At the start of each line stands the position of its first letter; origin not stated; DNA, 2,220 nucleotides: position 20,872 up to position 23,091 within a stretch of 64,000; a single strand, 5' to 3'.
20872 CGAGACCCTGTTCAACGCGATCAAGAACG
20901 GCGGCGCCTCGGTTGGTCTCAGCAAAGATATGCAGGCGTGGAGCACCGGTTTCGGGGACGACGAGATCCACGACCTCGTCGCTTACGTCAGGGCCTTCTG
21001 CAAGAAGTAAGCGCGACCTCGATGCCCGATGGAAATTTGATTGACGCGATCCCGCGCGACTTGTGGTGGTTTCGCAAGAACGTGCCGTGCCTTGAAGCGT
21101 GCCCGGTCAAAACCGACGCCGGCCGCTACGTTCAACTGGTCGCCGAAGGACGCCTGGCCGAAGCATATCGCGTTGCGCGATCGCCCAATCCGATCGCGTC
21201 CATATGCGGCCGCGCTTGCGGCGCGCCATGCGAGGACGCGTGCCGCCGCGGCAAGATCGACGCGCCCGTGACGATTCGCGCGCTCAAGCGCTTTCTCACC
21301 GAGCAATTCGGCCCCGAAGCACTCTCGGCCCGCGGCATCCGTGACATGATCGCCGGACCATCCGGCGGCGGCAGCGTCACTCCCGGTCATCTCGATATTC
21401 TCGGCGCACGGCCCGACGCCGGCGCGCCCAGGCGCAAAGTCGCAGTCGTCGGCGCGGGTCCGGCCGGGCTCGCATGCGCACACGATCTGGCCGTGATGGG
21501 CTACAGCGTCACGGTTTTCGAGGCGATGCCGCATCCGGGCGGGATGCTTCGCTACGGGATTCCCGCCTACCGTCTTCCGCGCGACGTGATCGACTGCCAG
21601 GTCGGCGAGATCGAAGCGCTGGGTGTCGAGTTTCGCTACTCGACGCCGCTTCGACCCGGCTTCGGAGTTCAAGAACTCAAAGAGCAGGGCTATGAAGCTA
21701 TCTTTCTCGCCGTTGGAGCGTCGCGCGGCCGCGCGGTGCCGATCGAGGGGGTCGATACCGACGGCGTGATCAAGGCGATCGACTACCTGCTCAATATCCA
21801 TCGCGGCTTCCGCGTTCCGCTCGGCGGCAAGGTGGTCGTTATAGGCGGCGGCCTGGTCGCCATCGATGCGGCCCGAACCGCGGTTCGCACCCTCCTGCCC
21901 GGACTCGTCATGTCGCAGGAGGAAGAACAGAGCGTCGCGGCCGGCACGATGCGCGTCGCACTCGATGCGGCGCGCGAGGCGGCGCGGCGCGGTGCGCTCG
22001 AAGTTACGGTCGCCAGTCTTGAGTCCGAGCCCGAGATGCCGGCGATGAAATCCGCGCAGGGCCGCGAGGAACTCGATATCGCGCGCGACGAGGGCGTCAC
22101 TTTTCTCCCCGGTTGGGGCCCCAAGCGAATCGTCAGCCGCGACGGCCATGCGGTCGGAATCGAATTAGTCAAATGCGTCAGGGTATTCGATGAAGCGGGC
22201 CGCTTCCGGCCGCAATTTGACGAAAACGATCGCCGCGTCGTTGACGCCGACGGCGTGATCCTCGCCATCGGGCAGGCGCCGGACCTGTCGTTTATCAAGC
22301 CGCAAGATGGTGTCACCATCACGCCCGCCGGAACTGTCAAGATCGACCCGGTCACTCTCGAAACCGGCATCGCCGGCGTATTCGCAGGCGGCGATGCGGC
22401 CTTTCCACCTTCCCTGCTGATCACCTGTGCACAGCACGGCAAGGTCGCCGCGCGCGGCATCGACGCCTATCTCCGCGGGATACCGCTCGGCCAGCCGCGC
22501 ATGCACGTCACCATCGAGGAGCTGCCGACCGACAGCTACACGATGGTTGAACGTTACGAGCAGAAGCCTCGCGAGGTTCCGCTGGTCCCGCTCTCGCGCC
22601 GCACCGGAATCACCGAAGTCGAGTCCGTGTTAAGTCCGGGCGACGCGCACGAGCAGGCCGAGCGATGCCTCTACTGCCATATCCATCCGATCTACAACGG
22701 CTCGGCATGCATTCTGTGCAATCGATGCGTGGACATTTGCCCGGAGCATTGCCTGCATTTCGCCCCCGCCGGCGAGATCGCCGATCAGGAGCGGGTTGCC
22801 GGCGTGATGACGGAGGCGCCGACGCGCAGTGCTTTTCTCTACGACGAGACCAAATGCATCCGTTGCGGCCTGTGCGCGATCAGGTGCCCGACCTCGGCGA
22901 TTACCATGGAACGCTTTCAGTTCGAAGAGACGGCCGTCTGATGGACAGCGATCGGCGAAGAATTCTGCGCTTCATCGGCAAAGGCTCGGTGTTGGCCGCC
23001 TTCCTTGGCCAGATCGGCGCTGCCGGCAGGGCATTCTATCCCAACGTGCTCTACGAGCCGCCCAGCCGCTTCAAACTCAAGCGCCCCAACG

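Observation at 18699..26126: Rieske/cytochrome b complex encoded with a GltD-like NAD(P)H flavoprotein, a porin and four c-type cytochromes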

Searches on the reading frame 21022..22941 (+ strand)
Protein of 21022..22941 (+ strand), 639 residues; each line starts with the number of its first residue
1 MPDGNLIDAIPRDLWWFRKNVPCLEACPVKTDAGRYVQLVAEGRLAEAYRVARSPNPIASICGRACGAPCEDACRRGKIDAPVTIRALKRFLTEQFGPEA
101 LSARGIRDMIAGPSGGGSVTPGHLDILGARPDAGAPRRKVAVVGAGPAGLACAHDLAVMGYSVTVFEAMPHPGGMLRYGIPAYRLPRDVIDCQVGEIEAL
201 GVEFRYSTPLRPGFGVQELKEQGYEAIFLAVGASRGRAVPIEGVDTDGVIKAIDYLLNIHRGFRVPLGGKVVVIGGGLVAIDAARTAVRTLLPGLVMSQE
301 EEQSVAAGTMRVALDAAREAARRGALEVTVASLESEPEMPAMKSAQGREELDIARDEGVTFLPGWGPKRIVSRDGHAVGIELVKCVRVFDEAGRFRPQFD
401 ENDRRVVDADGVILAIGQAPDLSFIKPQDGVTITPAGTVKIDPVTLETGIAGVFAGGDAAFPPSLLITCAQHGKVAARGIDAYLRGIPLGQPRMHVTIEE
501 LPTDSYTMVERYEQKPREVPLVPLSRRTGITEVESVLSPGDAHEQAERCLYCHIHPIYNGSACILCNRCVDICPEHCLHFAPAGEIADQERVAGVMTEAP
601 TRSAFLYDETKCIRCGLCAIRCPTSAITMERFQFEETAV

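Call 3: search_protein_families(library=pfam, proteins=[window:21022-22941:+], max_evalue=0.01)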
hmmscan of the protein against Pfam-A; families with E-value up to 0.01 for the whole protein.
window:21022-22941:+ (639 aa): 22 families
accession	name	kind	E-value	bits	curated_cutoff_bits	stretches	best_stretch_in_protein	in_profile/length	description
PF07992.20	Pyr_redox_2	-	3.8e-29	102.5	26.1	1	139-473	2-291/291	Pyridine nucleotide-disulphide oxidoreductase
PF14691.11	Fer4_20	-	9.8e-17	61.2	25.8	1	19-96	28-108/113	Dihydroprymidine dehydrogenase domain II, 4Fe-4S cluster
PF00070.33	Pyr_redox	-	9.8e-12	45.7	22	1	139-173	1-35/82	Pyridine nucleotide-disulphide oxidoreductase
PF13450.12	NAD_binding_8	-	2.3e-09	37.8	21.9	1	142-176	1-35/68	NAD(P)-binding Rossmann-like domain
PF13738.12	Pyr_redox_3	-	8.6e-09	35.5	30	0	142-168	2-29/305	Pyridine nucleotide-disulphide oxidoreductase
PF12838.12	Fer4_7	-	1.1e-08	35.9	27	1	563-626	2-52/52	4Fe-4S dicluster domain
PF00037.32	Fer4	-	1.1e-08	35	21.1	2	607-628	3-24/24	4Fe-4S binding domain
PF00890.30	FAD_binding_2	-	1.2e-06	28.4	20.4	1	140-174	2-36/414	FAD binding domain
PF13237.11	Fer4_10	-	2.6e-06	27.7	25.5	2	556-623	2-53/53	4Fe-4S dicluster domain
PF13187.11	Fer4_9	-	2.8e-06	27.7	27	1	562-627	1-52/52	4Fe-4S dicluster domain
PF01266.30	DAO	-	3.3e-06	27.3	27.9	1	139-173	1-35/353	FAD dependent oxidoreductase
PF13484.11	Fer4_16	-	1.3e-05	26.3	30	1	611-635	1-25/66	4Fe-4S double cluster binding domain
PF12837.12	Fer4_6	-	1.9e-05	24.8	25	2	607-627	4-24/24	4Fe-4S binding domain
PF12831.13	FAD_oxidored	-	2.6e-05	24.1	27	1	140-176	2-38/416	FAD dependent oxidoreductase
PF03486.20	HI0933_like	-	3.6e-05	23.8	50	1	139-174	2-37/244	HI0933-like protein Rossmann domain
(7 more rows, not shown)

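Call 8: find_homologous_proteins(query=window:21022-22941:+, max_evalue=1e-20)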
Query window:21022-22941:+ (639 aa): 7890 proteins with E <= 1e-20 among 8000 candidates; the best 120 are listed.
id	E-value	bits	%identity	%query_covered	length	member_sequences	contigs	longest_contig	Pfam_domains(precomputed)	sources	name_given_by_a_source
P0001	0.0e+0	1400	96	100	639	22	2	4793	PF01266.31,PF13450.13,PF14691.12,PF00890.31,PF07992.21,PF00070.34,PF00037.33,PF13738.13,PF12838.13,PF13237.12,PF13187.12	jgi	jgi:formate dehydrogenase beta subunit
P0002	0.0e+0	1393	96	100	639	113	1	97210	PF13450.13,PF07992.21,PF12837.13,PF00070.34,PF03486.21,PF13484.12,PF12838.13,PF01266.31,PF14691.12,PF00890.31,PF00037.33,PF13738.13,PF13237.12,PF13187.12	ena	-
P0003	0.0e+0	1350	92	100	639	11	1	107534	PF13450.13,PF07992.21,PF00070.34,PF13484.12,PF12838.13,PF01266.31,PF14691.12,PF00890.31,PF00037.33,PF13738.13,PF13237.12,PF13187.12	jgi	jgi:NADPH-dependent glutamate synthase beta subunit-like oxidoreductase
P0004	0.0e+0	1306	89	100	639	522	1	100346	PF13450.13,PF07992.21,PF12837.13,PF00070.34,PF03486.21,PF13484.12,PF12838.13,PF14691.12,PF00890.31,PF00037.33,PF13738.13,PF13237.12,PF13187.12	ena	-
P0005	0.0e+0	1276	90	97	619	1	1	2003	PF13450.13,PF14691.12,PF07992.21,PF12837.13,PF00070.34,PF00037.33,PF13738.13,PF13484.12,PF12838.13,PF13237.12,PF13187.12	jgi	jgi:NADPH-dependent glutamate synthase beta subunit-like oxidoreductase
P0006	0.0e+0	1269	86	100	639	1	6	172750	PF13450.13,PF07992.21,PF12837.13,PF00070.34,PF03486.21,PF13484.12,PF12838.13,PF12831.14,PF01266.31,PF14691.12,PF00890.31,PF00037.33,PF13738.13,PF01262.28,PF13237.12,PF13187.12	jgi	jgi:formate dehydrogenase beta subunit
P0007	0.0e+0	1269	87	100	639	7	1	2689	PF13450.13,PF07992.21,PF12837.13,PF00070.34,PF13484.12,PF12838.13,PF01266.31,PF14691.12,PF00890.31,PF00037.33,PF13738.13,PF13237.12,PF13187.12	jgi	-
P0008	0.0e+0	1262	87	100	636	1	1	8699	PF13450.13,PF14691.12,PF07992.21,PF12837.13,PF00070.34,PF00037.33,PF13738.13,PF13484.12,PF12838.13,PF13237.12,PF13187.12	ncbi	ncbi:MAG: FAD-dependent oxidoreductase [Candidatus Binatus sp.]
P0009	0.0e+0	1261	86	100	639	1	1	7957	PF13450.13,PF07992.21,PF12837.13,PF00070.34,PF13484.12,PF12838.13,PF12831.14,PF01266.31,PF14691.12,PF00890.31,PF00037.33,PF13738.13,PF01262.28,PF13237.12,PF13187.12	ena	-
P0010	0.0e+0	1260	86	100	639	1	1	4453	PF13450.13,PF07992.21,PF12837.13,PF00070.34,PF13484.12,PF12838.13,PF01266.31,PF14691.12,PF00037.33,PF13738.13,PF13237.12,PF13187.12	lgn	-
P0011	0.0e+0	1158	79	99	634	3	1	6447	PF13450.13,PF07992.21,PF12837.13,PF00070.34,PF03486.21,PF12838.13,PF01266.31,PF14691.12,PF00037.33,PF13738.13,PF13237.12,PF13187.12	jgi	jgi:formate dehydrogenase (NADP+) beta subunit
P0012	0.0e+0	1143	78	99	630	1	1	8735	PF01266.31,PF13450.13,PF14691.12,PF07992.21,PF12837.13,PF00070.34,PF00037.33,PF13738.13,PF12838.13,PF13237.12,PF13187.12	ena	-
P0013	0.0e+0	1141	78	100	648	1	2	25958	PF13450.13,PF07992.21,PF12837.13,PF00070.34,PF13484.12,PF12838.13,PF01266.31,PF12797.13,PF14691.12,PF00037.33,PF13738.13,PF13237.12,PF13187.12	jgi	jgi:formate dehydrogenase (NADP+) beta subunit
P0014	0.0e+0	1141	78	99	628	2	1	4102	PF13450.13,PF07992.21,PF12837.13,PF00070.34,PF03486.21,PF13484.12,PF12838.13,PF12831.14,PF01266.31,PF14691.12,PF00037.33,PF13738.13,PF13237.12,PF13187.12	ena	-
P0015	0.0e+0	1124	77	99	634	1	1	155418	PF13450.13,PF07992.21,PF12837.13,PF00070.34,PF03486.21,PF13484.12,PF12838.13,PF01266.31,PF14691.12,PF00037.33,PF13738.13,PF13237.12,PF13187.12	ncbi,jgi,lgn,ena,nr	ncbi:MAG TPA: FAD-dependent oxidoreductase [Candidatus Binataceae bacterium]|nr:FAD-dependent oxidor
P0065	0.0e+0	1016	70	99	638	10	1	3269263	PF13450.13,PF07992.21,PF12837.13,PF00070.34,PF13484.12,PF12838.13,PF01266.31,PF14691.12,PF00037.33,PF13738.13,PF13237.12,PF13187.12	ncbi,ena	-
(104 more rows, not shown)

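Call 10: find_encoding_contigs(protein=P0065, flank=8000, max_places=3)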
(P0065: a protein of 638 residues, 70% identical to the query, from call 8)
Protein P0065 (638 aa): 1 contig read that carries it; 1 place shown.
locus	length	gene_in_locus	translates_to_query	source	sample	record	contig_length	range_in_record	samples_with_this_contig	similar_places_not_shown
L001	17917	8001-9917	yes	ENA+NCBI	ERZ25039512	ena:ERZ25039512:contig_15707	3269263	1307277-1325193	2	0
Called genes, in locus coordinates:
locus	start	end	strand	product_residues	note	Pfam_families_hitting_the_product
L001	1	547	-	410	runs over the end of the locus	PF02085:Cytochrom_CIII (faint), PF14522:Cytochrome_C7 (faint), PF14537:Cytochrom_c3_2 (faint), PF09699:Paired_CXXCH_1 (faint), PF22678:Cytochrom_c_NrfB-like (faint)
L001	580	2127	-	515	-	PF03264:Cytochrom_NNT (weak)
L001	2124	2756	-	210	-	PF03916:NrfD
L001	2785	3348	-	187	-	PF03916:NrfD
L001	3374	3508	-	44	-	-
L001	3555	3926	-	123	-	PF12838:Fer4_7 (faint), PF13187:Fer4_9 (faint), PF13247:Fer4_11, PF13237:Fer4_10, PF00037:Fer4, PF12797:Fer4_2 (weak), PF12837:Fer4_6 (weak)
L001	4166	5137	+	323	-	-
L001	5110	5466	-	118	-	PF00034:Cytochrom_C, PF13442:Cytochrome_CBB3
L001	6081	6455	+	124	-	PF13442:Cytochrome_CBB3, PF00034:Cytochrom_C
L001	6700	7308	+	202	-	PF14686:fn3_3, PF13715:CarbopepD_reg_2, PF13620:CarboxypepD_reg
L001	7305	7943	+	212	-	PF00127:Copper-bind (weak), PF13620:CarboxypepD_reg (weak)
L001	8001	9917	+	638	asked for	PF12837:Fer4_6 (faint), PF13237:Fer4_10 (faint), PF14691:Fer4_20, PF07992:Pyr_redox_2, PF13450:NAD_binding_8 (weak), PF12838:Fer4_7, PF13187:Fer4_9 (weak), PF00037:Fer4, +4 more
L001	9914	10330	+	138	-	PF00355:Rieske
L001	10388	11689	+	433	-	PF00033:Cytochrome_B, PF13631:Cytochrom_B_N_2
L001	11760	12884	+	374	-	PF13442:Cytochrome_CBB3 (faint), PF02433:FixO (faint), PF00034:Cytochrom_C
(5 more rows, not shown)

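Call 19: search_solved_structures(query=window:21022-22941:+, max_evalue=0.00001)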
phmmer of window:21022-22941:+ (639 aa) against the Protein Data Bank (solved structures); distinct sequences matched with E-value up to 0.00001: 24.
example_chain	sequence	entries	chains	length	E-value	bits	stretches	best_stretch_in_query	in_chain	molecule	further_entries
9bov_A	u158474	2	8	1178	2.1e-77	264.3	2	21-289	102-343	Molybdopterin oxidoreductase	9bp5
9n5u_A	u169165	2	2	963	3.2e-74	253.8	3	137-289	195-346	NfnA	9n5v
8oh5_C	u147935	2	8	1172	1.6e-67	231.6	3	134-289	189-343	Formate dehydrogenase-O, major subunit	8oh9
4ylf_B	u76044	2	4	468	1.2e-59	205.6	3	129-289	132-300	Dihydropyrimidine dehydrogenase subunit A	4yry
5jca_L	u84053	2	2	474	7.1e-56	193.2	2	21-290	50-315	NADH-dependent Ferredoxin:NADP Oxidoreductase (NfnI) subunit alpha | NADH-dependent Ferredoxin:NADP Oxidoreductase subunit alpha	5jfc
5vj7_A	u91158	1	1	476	3.3e-50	174.5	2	21-289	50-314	Oxidoreductase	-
2vdc_G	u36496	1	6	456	3.2e-37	131.5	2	139-485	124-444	GLUTAMATE SYNTHASE [NADPH] SMALL CHAIN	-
6s6s_G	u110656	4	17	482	3.8e-37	131.3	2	139-485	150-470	Glutamate synthase [NADPH] small chain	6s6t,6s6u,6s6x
7mfm_I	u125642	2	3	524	6.9e-36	127.1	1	137-290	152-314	Glutamate synthase (NADPH) small chain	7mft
1gt8_A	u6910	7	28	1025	2.1e-31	112.3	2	20-289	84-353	DIHYDROPYRIMIDINE DEHYDROGENASE | Dihydropyrimidine dehydrogenase [NADP(+)]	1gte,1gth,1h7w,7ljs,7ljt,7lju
7m31_A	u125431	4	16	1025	2.1e-31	112.3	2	20-289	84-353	Dihydropyrimidine dehydrogenase [NADP(+)]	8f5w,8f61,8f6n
1h7x_A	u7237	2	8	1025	2.1e-31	112.3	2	20-289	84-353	DIHYDROPYRIMIDINE DEHYDROGENASE | Dihydropyrimidine dehydrogenase [NADP(+)]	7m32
7bkb_K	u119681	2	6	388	4.5e-13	51.8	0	555-630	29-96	Formylmethanofuran dehydrogenase, subunit F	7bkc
6qkg_A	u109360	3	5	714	1e-12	50.6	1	134-285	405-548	NCR A | NCR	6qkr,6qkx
1ps9_A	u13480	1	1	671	7.9e-10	41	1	136-294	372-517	2,4-dienoyl-CoA reductase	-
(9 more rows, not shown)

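Call 39: find_related_loci(query=A1, collection=genome_contigs, flank=7000)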
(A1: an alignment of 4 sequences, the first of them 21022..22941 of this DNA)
Query A1 (639 aa) in genome_contigs; peptide patterns used: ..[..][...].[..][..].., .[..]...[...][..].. (x = any residue, [..] = any of these).
599 stretches matched a pattern (row limit reached: there are more); 567 encode a relative of the query (tblastn E <= 1e-3); the best 80 are kept; 80 distinct loci.
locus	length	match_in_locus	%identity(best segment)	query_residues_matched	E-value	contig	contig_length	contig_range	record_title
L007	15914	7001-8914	90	1-638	0e+0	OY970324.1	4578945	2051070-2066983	MAG: uncultured delta proteobacterium isolate MFD05502.bin.1.132 genome assembly, chromosome: 1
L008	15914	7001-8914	87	1-638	0e+0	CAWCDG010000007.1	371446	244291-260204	MAG: uncultured delta proteobacterium isolate MFD09286.bin.2.99 genome assembly, contig: contig_55728, whole genome shot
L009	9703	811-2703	72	7-636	0e+0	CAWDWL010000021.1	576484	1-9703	MAG: uncultured proteobacterium isolate MFD05705.bin.1.215 genome assembly, contig: contig_45761, whole genome shotgun s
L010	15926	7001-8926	52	1-637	0e+0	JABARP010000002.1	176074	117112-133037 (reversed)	MAG: Pyrinomonadaceae bacterium isolate Bin_6R c_000000000398, whole genome shotgun sequence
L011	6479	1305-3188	55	12-638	0e+0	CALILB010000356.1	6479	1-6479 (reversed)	MAG: uncultured bacterium isolate N4_Bin_METABAT__140_1 genome assembly, contig: c_000001162284, whole genome shotgun se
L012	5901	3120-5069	55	2-636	0e+0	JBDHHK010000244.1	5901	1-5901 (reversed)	MAG: Gemmatimonadota bacterium isolate M8-62_Bin_191 M8-62_Bin_191_scaffold_79934, whole genome shotgun sequence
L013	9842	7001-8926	51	1-637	0e+0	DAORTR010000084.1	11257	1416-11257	MAG TPA_asm: Pyrinomonadaceae bacterium isolate AMR_MDS_5286 NODE_5973_length_11257_cov_6.200054, whole genome shotgun s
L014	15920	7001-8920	52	1-637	0e+0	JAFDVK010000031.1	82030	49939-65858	MAG: Acidobacteria bacterium isolate SZAS-14 CK_MAG-40__31__length-82030, whole genome shotgun sequence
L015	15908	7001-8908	52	5-638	0e+0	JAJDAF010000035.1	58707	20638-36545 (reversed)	MAG: candidate division KSB1 bacterium isolate OFTM356 OFTM356_34, whole genome shotgun sequence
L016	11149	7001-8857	52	13-636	0e+0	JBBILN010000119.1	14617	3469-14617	MAG: bacterium isolate BQF270218_bin_21 NODE_1433_length_14617_cov_20.179440, whole genome shotgun sequence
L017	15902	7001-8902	52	12-639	0e+0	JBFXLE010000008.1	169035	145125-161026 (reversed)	MAG: Calditrichaceae bacterium isolate CA_2019_TPIn_91 NODE_320_length_169035_cov_20.474015_TPIn, whole genome shotgun s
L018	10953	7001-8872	52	13-636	0e+0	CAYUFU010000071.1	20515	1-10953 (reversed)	MAG TPA_asm: uncultured Chitinophagales bacterium isolate binchicken_co274_268 genome assembly, contig: NODE_6697_length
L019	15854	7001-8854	49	13-636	0e+0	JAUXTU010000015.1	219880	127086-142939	MAG: Bacteroidota bacterium isolate C13_metabat.bin.24 C13_k141_154602, whole genome shotgun sequence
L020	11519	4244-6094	50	13-636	0e+0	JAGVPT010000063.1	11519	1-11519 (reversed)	MAG: Bacteroidetes bacterium isolate DeMMO3_9 c_000000093901, whole genome shotgun sequence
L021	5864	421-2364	52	1-639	0e+0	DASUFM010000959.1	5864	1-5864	MAG TPA_asm: Blastocatellia bacterium isolate SMAG_U1379 k141_1635458, whole genome shotgun sequence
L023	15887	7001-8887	51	10-636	0e+0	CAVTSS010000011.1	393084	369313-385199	MAG: Terriglobia bacterium isolate MFD05377.bin.2.43 genome assembly, contig: contig_39849, whole genome shotgun sequenc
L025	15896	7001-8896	50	13-636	0e+0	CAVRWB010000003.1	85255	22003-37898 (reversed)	MAG: uncultured Acidobacteriota bacterium isolate MFD02159.bin.2.26 genome assembly, contig: contig_12871, whole genome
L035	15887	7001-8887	51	10-636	0e+0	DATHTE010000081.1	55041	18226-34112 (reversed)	MAG TPA_asm: Vicinamibacterales bacterium isolate SMAG_U16069 k141_550600, whole genome shotgun sequence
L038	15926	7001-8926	51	13-636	4e-179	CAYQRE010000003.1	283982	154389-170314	MAG TPA_asm: uncultured Thermoanaerobaculia bacterium isolate binchicken_co118_28 genome assembly, contig: NODE_10_lengt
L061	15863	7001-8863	46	13-633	3e-166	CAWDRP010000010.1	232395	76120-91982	MAG: uncultured Acidobacteriota bacterium isolate MFD04492.bin.1.1 genome assembly, contig: contig_29910, whole genome s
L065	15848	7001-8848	45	13-637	2e-165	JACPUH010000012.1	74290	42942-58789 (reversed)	MAG: Ignavibacteriales bacterium isolate NC_groundwater_753_Ag_S-0.1um_55_13 JBCH_GD18_4_SO1_S176_scaffold_15070, whole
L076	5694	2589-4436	44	13-637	5e-164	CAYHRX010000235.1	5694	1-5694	MAG TPA_asm: uncultured Chitinophagales bacterium isolate ERP119705_co14_37 genome assembly, contig: NODE_26049_length_5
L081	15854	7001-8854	44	16-634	1e-160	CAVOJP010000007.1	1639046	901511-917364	MAG: uncultured Acidobacteriaceae bacterium isolate MFD00082.bin.1.143 genome assembly, contig: contig_5063, whole genom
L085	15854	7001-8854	44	16-634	2e-159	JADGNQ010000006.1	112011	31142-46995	MAG: Candidatus Sulfotelmatobacter sp. isolate Chersky.8_4 contig-100_5, whole genome shotgun sequence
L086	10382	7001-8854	44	16-634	1e-158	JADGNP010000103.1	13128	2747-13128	MAG: Candidatus Sulfotelmatobacter sp. isolate Chersky.24_37 contig-100_1272, whole genome shotgun sequence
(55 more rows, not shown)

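Call 45: search_protein_families(library=ncbifam, proteins=[window:21022-22941:+], max_evalue=0.001)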
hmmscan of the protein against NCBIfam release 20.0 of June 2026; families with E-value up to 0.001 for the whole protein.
window:21022-22941:+ (639 aa): 78 families (the best 25 are shown)
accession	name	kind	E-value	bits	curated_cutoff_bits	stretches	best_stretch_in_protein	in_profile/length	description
NF009410.0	PRK12771.1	subfamily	1.2e-120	403.8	516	3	138-290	139-290/566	NAD(P)-binding protein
NF009454.0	PRK12814.1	equivalog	6.7e-92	308.9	916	3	138-290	194-345/657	putative NADPH-dependent glutamate synthase small subunit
NF010590.0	PRK13984.1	equivalog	4.2e-91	305.9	946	3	137-289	288-444/611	putative oxidoreductase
TIGR01316.1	gltA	equivalog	1.3e-74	251.6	471.75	2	20-289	35-293/449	NADPH-dependent glutamate synthase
TIGR03315.1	Se_ygfK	equivalog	3.2e-70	236.7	835.3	3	131-290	531-688/1012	putative selenate reductase subunit YgfK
NF009414.0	PRK12778.1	equivalog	2.2e-67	227.9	1103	3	137-289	431-591/752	bifunctional dihydroorotate dehydrogenase B NAD binding subunit/NADPH-dependent glutamate synthase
TIGR01318.1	gltD_gamma_fam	subfamily_domain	2.3e-57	194.6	482.95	3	137-290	141-304/467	glutamate synthase, small subunit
TIGR01317.1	GOGAT_sm_gam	subfamily_domain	7.1e-51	173.5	447.7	3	138-290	144-305/485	glutamate synthase small subunit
NF009409.0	PRK12770.1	subfamily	1.5e-50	172.3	343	2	136-290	17-195/360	putative glutamate synthase subunit beta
NF009408.0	PRK12769.1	equivalog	4e-50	170.6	1003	3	137-290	327-490/659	formate-dependent uric acid utilization protein AegA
NF009415.0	PRK12779.1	equivalog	8.1e-49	166.3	1519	2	26-289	213-468/944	putative bifunctional glutamate synthase subunit beta/2-polyprenylphenol hydroxylase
NF009413.0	PRK12775.1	equivalog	1.5e-44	152.1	1895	3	138-289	431-592/1006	putative trifunctional 2-polyprenylphenol hydroxylase/glutamate synthase subunit beta/ferritin domain-containing protein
NF045663.1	diclust_near_Sec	equivalog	1.8e-39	135.4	530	3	22-96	19-93/759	pyridine nucleotide-disulfide oxidoreductase/dicluster-binding protein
NF009451.0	PRK12809.1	equivalog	5.2e-38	130.7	1154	3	128-290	298-473/639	formate-dependent uric acid utilization protein YgfT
NF045599.1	bili_reduct_long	exception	1.8e-16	59.5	750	1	136-287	380-523/641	bilirubin reductase, long form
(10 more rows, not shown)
